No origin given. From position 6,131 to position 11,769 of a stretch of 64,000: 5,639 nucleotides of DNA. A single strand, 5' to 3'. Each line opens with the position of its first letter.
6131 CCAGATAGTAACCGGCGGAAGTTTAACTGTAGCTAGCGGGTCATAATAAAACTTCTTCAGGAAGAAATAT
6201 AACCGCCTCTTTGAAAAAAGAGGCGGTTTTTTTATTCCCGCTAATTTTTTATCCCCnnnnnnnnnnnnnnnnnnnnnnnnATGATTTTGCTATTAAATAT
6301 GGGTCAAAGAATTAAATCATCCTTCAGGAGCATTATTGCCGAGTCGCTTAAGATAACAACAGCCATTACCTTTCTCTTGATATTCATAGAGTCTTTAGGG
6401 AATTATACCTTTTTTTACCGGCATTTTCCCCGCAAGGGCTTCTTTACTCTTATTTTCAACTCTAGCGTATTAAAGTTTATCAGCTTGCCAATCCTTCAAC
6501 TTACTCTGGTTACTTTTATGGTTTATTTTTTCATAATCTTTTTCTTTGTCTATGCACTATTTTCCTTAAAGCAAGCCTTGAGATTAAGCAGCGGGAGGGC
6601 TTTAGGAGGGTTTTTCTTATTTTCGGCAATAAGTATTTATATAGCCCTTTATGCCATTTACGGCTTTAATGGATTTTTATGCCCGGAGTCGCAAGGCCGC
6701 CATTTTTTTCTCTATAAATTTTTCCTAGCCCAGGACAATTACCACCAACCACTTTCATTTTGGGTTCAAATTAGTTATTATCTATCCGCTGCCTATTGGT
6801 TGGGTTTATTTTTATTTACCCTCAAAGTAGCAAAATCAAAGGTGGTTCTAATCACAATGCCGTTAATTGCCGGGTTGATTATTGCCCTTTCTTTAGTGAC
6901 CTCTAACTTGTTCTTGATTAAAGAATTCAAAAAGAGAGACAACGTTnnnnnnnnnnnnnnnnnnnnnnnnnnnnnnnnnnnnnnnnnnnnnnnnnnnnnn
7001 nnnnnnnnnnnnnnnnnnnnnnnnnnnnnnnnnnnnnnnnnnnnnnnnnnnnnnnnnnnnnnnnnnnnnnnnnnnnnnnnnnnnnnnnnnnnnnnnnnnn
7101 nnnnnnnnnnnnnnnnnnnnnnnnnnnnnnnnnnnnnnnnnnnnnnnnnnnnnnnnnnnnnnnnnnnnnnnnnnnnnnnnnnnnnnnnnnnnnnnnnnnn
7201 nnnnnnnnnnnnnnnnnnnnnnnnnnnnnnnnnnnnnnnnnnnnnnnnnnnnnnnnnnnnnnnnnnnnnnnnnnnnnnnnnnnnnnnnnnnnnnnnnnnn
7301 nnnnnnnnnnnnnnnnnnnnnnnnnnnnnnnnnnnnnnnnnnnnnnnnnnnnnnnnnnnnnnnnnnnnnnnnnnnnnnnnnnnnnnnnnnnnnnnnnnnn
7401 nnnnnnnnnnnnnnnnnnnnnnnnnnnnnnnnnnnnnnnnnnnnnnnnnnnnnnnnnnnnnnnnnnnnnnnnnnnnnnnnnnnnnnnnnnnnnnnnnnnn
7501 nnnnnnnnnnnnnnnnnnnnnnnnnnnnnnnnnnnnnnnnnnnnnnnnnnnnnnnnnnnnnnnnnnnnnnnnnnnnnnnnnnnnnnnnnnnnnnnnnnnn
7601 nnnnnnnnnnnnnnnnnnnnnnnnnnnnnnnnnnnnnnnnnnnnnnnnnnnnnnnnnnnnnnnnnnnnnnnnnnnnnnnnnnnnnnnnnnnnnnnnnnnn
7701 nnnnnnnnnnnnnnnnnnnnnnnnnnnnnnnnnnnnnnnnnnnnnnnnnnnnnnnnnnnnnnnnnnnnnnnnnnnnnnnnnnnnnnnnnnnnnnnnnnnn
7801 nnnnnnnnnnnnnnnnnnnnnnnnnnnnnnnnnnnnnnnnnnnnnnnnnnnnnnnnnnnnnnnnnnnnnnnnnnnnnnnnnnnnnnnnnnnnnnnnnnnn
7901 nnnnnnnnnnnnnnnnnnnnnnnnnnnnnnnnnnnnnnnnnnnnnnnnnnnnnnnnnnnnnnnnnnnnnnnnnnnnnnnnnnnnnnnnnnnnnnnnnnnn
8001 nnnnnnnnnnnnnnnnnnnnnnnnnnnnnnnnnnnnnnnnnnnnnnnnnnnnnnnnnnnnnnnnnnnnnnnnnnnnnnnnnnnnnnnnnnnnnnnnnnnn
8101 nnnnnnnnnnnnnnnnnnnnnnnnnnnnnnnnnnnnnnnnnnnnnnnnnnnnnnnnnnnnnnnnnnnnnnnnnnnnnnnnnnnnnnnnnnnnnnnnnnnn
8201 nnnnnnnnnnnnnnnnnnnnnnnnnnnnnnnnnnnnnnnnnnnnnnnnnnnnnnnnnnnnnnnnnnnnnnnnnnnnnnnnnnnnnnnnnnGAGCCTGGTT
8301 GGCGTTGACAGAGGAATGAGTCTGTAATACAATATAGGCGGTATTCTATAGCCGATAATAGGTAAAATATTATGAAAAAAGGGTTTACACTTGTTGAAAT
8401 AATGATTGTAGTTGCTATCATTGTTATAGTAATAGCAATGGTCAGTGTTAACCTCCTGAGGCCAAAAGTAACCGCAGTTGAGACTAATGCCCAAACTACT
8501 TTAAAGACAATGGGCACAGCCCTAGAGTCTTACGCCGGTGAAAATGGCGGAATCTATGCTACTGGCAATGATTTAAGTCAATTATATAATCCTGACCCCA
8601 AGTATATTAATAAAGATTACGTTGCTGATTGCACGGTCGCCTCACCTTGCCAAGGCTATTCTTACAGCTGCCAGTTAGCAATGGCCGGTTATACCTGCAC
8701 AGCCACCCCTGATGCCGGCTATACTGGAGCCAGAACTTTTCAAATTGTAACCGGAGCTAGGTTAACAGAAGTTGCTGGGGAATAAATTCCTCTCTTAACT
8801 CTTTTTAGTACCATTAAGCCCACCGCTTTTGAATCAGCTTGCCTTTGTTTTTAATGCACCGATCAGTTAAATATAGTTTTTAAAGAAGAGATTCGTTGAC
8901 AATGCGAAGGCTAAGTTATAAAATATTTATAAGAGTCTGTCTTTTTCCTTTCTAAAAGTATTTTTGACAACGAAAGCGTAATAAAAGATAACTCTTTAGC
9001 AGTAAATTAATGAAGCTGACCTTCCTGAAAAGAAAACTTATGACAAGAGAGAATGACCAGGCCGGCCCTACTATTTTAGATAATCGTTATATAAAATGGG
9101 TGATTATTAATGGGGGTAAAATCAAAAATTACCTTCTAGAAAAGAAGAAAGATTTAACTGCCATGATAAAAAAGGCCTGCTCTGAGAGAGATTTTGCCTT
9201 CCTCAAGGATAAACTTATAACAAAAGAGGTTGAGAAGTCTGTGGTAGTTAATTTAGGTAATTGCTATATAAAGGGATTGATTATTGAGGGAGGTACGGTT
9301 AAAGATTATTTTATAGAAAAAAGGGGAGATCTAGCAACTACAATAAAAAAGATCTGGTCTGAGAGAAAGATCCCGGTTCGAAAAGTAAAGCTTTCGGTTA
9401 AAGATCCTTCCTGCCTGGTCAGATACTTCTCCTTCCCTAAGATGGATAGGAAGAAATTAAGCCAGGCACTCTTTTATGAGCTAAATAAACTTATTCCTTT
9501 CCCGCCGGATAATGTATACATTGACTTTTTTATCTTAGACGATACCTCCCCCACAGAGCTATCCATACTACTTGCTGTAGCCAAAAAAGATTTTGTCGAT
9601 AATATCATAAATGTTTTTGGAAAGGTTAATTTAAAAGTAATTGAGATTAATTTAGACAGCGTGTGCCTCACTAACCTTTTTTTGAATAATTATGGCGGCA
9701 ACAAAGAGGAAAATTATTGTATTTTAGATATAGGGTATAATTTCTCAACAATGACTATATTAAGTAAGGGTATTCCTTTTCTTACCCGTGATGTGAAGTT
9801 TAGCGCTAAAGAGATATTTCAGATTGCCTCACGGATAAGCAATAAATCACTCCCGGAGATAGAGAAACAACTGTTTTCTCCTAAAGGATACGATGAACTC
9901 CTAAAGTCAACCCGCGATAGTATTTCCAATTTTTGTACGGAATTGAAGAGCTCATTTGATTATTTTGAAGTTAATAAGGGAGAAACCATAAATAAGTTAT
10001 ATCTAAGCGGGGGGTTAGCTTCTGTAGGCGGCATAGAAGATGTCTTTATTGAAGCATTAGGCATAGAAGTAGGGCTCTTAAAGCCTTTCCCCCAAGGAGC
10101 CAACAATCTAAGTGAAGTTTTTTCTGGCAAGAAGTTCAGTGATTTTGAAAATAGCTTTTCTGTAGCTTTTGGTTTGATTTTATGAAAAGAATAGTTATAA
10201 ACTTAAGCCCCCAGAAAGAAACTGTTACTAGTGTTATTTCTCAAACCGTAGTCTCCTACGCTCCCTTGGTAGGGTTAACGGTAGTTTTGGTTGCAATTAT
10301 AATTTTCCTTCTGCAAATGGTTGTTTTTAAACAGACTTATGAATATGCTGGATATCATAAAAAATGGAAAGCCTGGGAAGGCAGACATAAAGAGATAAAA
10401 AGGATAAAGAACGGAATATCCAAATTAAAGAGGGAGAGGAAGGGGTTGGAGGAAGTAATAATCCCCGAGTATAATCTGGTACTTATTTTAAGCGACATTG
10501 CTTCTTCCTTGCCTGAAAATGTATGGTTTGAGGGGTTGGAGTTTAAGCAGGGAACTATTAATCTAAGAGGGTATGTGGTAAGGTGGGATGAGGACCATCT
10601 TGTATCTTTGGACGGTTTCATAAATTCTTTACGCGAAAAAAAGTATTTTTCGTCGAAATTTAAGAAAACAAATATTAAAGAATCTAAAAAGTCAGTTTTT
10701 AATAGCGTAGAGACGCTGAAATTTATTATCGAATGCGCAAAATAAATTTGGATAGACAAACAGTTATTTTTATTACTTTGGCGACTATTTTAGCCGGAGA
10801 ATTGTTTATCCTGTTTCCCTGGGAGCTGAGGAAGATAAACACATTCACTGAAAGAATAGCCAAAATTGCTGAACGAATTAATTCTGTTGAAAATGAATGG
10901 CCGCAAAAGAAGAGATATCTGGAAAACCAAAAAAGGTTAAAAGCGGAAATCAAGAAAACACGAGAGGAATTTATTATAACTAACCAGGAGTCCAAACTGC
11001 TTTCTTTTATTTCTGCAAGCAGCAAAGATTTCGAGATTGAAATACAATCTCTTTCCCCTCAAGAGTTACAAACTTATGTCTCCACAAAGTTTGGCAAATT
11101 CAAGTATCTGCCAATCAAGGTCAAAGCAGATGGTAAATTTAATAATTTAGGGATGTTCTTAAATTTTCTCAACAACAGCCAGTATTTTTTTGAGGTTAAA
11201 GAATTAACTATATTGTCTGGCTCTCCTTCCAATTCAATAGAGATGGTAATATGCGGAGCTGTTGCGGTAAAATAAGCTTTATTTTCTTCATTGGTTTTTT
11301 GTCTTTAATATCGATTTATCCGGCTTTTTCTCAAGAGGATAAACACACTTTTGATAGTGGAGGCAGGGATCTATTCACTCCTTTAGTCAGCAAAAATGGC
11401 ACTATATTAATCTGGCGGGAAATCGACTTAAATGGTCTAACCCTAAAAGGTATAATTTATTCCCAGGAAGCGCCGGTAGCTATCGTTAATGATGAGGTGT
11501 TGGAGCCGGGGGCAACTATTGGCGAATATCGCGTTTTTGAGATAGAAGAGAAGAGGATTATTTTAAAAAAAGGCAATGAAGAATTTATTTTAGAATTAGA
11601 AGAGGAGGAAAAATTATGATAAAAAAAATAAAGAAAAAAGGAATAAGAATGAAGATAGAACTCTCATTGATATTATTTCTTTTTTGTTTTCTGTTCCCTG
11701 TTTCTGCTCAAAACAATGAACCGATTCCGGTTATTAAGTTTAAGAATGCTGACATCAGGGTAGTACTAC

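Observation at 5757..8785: Polytopic alkaline-phosphatase/sulfatase-family protein inserted between two paralogous pilin genes: candidate pilin phospho-form transferase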

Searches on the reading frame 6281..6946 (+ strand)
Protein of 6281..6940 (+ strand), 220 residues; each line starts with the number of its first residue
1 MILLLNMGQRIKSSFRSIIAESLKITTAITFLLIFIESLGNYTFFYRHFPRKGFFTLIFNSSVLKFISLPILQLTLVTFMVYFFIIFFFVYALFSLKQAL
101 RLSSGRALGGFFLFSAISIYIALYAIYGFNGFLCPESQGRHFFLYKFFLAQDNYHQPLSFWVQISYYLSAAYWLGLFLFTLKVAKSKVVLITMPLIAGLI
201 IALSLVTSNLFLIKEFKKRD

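Call 47: search_protein_families(library=pfam, proteins=[window:6281-6940:+], max_evalue=10)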
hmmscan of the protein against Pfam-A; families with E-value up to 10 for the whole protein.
window:6281-6940:+ (220 aa): 0 families

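Call 81: predict_structure(alignment_id=A5)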
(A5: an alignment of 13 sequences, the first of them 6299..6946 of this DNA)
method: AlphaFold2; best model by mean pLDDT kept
length: 216 residues; sequences in the alignment: 13
mean_pLDDT: 76.2   pTM: 0.73
mean pLDDT of the five models: 76.2, 75.1, 74.5, 72.4, 72.1
residues with pLDDT >= 90: 45; 70-90: 96; 50-70: 67; < 50: 8
segments of 3 or more residues with pLDDT < 50: 211-216
pLDDT, mean of each block of 10 residues (from residue 1): 57 89 88 69 56 66 78 86 92 88 92 88 70 62 57 78 91 89 86 79 59 43
secondary structure, 60 per line:
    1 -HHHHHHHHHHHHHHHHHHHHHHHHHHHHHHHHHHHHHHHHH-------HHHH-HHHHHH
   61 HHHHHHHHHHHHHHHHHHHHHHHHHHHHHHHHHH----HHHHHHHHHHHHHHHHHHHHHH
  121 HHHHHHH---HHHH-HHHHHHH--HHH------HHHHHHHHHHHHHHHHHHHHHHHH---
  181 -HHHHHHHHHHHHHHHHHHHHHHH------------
elements in order: H2-42 H50-53 H55-94 H99-127 H131-134 H136-142 H154-177 H182-204

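Call 83: fold_search(model_id=the predicted structure, library=pdb)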
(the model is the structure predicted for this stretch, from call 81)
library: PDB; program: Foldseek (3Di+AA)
matches with E <= 10: 7; with E <= 0.001: 0
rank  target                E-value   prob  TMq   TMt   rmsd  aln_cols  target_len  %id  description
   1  9itr_Z                3.8e+00  0.18  0.21  0.19   8.2        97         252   20  Chloroflexus aurantiacus ATP synthase, state 3, focused refinement of FO and peripheral stalk (released 2025-03-19)
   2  6qv0_A                4.5e+00  0.04  0.15  0.07  22.0       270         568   14  Structure of ATP-bound outward-facing TM287/288 in complex with sybody Sb_TM35 (released 2019-05-29)
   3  5jr9_C                5.8e+00  0.04  0.16  0.18  20.4       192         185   14  Crystal structure of apo-NeC3PO (released 2016-09-28)
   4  5jr9_D                6.4e+00  0.03  0.16  0.18  20.6       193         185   13  Crystal structure of apo-NeC3PO (released 2016-09-28)
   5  9jc2_A                7.4e+00  0.02  0.15  0.19  17.1       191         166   16  Engineering of ATP synthase Fo (released 2025-07-09)
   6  8sly_A                9.1e+00  0.01  0.13  0.07  19.4       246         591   17  Rat TRPV2 bound with 2 CBD ligands in nanodiscs (released 2023-05-31)
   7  8rky_BBB              9.6e+00  0.01  0.15  0.15  15.0       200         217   11  X-ray structure of the drug binding domain of AlbA in complex with the KMR-14-14 compound of the pyrrolobenzodiazepi (released 2025-01-15)

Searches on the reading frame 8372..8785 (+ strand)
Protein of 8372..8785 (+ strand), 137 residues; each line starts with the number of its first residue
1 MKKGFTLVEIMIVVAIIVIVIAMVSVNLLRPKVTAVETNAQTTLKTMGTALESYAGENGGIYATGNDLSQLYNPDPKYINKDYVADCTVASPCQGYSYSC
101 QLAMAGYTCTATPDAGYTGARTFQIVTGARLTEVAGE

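Call 3: search_protein_families(library=pfam, proteins=[window:8372-8785:+], max_evalue=0.1)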
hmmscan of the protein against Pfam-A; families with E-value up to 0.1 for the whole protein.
window:8372-8785:+ (137 aa): 3 families
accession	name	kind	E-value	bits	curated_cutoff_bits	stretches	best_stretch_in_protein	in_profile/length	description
PF07963.17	N_methyl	-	5e-07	29.5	21.2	1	2-24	4-26/27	Prokaryotic N-terminal methylation motif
PF12869.13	tRNA_anti-like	-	0.0042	17.1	23.5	1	11-84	7-69/146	tRNA_anti-like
PF07790.16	Pilin_N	-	0.042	15.1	25.2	1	10-49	9-49/78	Archaeal Type IV pilin, N-terminal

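Call 4: search_protein_families(library=ncbifam, proteins=[window:8372-8785:+], max_evalue=0.1)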
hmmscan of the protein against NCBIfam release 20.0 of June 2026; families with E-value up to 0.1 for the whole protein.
window:8372-8785:+ (137 aa): 12 families
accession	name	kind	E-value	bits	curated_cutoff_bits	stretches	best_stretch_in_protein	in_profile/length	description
TIGR01710.1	typeII_sec_gspG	equivalog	1.7e-09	37.8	88.85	1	3-78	1-81/134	type II secretion system major pseudopilin GspG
NF041775.1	typeIV_PilA_Myxo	equivalog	2.5e-09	37.4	400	1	3-60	11-68/214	type IV pilin protein PilA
NF040999.1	pilin_ComGC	equivalog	4.8e-07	29.9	75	1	2-68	1-66/84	competence type IV pilus major pilin ComGC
TIGR01708.2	typeII_sec_gspH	equivalog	5.6e-07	29.7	80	1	3-52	2-48/169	type II secretion system minor pseudopilin GspH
TIGR02532.1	IV_pilin_GFxxxE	domain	6.5e-07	28.9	16.3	1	2-24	1-23/24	prepilin-type N-terminal cleavage/methylation domain-containing protein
NF007862.0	PRK10574.1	equivalog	0.00063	19.9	138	1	2-62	4-64/145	prepilin peptidase-dependent pilin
NF040982.1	ComGD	equivalog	0.0012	19.3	70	1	2-34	1-32/139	competence type IV pilus minor pilin ComGD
NF041013.1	T4P_ComGE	equivalog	0.0013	18.8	49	1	2-28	3-29/83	competence type IV pilus minor pilin ComGE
TIGR02596.1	TIGR02596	subfamily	0.006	16.7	70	1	5-28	1-24/196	Verru_Chthon cassette protein D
NF007800.0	PRK10506.1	equivalog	0.021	14.7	158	1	2-22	8-28/163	prepilin peptidase-dependent protein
NF041002.1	pilin_ComGF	equivalog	0.052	13.8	80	1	2-25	1-24/139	competence type IV pilus minor pilin ComGF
NF051431.1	Rv0361_Cterm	subfamily_domain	0.059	13.6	37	0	12-53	10-52/140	Rv0361 family membrane protein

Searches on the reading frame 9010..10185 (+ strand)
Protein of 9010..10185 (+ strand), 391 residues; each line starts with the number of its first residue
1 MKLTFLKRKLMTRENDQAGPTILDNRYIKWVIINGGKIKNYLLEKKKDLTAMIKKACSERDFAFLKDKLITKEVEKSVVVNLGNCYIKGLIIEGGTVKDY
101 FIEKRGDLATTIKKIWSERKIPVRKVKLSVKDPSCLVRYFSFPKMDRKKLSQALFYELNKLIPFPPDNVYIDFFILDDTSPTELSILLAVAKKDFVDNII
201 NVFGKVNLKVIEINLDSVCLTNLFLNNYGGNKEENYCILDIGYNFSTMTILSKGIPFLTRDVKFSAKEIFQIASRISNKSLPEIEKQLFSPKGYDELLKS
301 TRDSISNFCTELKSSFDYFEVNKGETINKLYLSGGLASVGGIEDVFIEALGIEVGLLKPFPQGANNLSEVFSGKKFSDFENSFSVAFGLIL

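Call 78: search_protein_families(library=pfam, proteins=[window:9010-10185:+], max_evalue=0.001)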
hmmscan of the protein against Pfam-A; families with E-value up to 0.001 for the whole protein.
window:9010-10185:+ (391 aa): 1 family
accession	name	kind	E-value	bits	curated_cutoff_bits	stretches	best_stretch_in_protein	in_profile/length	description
PF11104.14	PilM_2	-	1.7e-25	90.1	27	1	92-391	31-337/340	Type IV pilus assembly protein PilM;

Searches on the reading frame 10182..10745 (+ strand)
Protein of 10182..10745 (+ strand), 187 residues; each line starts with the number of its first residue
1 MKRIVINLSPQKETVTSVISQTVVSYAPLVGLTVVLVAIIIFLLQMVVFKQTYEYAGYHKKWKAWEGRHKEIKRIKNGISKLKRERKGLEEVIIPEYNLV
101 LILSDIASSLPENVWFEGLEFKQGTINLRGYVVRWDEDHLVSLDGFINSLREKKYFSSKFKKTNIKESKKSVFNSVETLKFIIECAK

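Call 78: search_protein_families(library=pfam, proteins=[window:10182-10745:+], max_evalue=0.001)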
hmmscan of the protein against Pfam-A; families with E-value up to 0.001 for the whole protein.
window:10182-10745:+ (187 aa): 1 family
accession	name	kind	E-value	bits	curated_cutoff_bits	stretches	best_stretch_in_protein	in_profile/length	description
PF05137.18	PilN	-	4e-05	24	22.8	1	102-132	2-32/78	Fimbrial assembly protein (PilN)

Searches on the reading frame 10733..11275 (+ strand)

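Call 78: search_protein_families(library=pfam, proteins=[window:10733-11275:+], max_evalue=0.001)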
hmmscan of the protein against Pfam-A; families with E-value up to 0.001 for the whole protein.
window:10733-11275:+ (180 aa): 1 family
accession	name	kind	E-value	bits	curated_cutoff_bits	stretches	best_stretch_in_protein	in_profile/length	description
PF04350.18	PilO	-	0.00064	20.3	22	0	45-164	4-125/145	Pilus assembly protein, PilO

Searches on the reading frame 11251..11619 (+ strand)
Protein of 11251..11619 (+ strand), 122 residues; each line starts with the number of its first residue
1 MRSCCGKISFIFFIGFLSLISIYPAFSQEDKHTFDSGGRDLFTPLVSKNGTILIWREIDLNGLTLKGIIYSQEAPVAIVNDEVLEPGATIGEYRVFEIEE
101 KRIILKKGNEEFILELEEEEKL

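Call 78: search_protein_families(library=pfam, proteins=[window:11251-11619:+], max_evalue=0.001)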
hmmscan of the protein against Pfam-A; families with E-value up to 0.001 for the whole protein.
window:11251-11619:+ (122 aa): 1 family
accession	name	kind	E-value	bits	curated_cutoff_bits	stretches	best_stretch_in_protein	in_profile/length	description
PF16537.11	T2SSB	-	0.00041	20.4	28.4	1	63-115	4-59/60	Type II secretion system protein B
